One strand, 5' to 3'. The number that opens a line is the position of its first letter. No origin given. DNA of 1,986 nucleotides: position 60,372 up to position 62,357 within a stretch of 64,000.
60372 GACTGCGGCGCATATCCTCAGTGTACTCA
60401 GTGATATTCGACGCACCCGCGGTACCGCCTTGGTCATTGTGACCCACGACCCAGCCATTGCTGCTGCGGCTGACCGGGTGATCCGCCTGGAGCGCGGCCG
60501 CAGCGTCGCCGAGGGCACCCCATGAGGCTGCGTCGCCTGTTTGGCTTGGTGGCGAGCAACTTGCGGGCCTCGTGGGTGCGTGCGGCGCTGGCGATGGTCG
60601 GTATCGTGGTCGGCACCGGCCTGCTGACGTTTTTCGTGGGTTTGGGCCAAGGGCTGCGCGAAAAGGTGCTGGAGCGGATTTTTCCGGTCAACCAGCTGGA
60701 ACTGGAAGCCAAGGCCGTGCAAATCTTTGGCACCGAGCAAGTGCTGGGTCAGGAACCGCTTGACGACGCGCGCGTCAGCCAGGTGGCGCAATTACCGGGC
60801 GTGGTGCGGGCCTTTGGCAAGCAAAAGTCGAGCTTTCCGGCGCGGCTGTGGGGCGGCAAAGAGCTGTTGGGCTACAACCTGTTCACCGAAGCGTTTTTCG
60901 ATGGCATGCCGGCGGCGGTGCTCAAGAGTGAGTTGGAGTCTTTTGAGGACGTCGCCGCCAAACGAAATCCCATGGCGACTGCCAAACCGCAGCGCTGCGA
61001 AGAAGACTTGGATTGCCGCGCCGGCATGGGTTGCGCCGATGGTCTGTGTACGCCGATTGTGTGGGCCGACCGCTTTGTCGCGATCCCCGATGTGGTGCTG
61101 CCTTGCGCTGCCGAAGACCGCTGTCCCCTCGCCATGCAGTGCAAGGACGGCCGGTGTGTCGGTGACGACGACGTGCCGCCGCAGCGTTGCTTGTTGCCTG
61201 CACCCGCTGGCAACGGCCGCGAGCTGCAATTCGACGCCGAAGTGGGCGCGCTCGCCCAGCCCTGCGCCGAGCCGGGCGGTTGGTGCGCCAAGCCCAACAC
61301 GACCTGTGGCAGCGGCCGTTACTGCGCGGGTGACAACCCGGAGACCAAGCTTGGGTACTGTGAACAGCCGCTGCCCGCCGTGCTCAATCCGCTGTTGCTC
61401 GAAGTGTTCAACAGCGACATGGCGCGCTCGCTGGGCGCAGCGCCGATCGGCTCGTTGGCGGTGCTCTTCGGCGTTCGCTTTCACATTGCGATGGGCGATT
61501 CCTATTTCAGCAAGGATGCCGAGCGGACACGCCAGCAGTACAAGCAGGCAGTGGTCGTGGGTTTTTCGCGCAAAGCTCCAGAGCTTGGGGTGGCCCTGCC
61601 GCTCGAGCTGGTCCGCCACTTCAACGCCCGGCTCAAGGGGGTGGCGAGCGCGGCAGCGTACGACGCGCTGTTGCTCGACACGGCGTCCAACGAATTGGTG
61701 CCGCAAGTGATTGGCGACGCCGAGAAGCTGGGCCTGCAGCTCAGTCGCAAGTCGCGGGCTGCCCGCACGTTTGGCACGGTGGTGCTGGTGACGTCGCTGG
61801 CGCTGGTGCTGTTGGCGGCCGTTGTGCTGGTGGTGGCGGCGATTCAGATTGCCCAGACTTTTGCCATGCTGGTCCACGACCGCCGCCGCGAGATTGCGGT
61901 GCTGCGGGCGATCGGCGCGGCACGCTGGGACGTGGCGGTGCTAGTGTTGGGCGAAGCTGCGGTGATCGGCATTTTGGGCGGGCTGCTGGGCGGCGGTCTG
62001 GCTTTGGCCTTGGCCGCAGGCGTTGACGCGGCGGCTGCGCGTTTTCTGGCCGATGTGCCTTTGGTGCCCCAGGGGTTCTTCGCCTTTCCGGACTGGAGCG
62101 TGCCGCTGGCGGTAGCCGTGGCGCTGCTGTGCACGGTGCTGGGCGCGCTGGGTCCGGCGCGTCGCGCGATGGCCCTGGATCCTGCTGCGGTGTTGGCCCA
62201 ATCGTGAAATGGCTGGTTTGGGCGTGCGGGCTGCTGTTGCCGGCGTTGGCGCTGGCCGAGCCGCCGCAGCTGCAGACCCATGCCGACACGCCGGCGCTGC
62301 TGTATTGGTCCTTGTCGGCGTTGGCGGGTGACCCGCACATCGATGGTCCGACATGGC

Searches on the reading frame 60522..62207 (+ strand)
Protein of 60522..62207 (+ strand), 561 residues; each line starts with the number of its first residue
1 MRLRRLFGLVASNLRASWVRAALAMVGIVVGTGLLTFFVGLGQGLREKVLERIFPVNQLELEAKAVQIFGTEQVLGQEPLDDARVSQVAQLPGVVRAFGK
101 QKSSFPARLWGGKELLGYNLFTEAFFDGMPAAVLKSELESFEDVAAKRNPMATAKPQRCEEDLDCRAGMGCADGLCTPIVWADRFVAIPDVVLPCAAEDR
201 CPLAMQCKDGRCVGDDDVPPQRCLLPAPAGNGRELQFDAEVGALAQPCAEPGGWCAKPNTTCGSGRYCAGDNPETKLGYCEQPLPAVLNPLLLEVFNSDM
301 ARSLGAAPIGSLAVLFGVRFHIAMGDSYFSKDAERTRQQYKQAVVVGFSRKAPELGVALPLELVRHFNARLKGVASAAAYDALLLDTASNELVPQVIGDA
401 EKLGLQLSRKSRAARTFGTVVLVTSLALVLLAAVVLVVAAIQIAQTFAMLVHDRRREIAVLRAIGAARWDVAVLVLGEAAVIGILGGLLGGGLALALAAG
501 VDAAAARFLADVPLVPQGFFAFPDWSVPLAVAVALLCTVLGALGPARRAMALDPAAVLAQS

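Call 65: find_encoding_contigs(protein=window:60522-62207:+, flank=10000, max_places=4)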
Protein window:60522-62207:+ (561 aa): 2 contigs read that carry it; 1 place shown.
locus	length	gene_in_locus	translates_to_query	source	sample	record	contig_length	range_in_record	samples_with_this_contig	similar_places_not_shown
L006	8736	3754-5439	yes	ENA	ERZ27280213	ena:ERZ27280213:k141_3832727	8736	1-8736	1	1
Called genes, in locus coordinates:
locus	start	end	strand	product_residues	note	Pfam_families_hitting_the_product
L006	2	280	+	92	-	?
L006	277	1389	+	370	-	PF02350:Epimerase_2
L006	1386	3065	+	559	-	-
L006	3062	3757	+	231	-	PF00005:ABC_tran, PF13304:AAA_21 (weak)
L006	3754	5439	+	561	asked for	PF02687:FtsX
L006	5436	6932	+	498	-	-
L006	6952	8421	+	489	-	-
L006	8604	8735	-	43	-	?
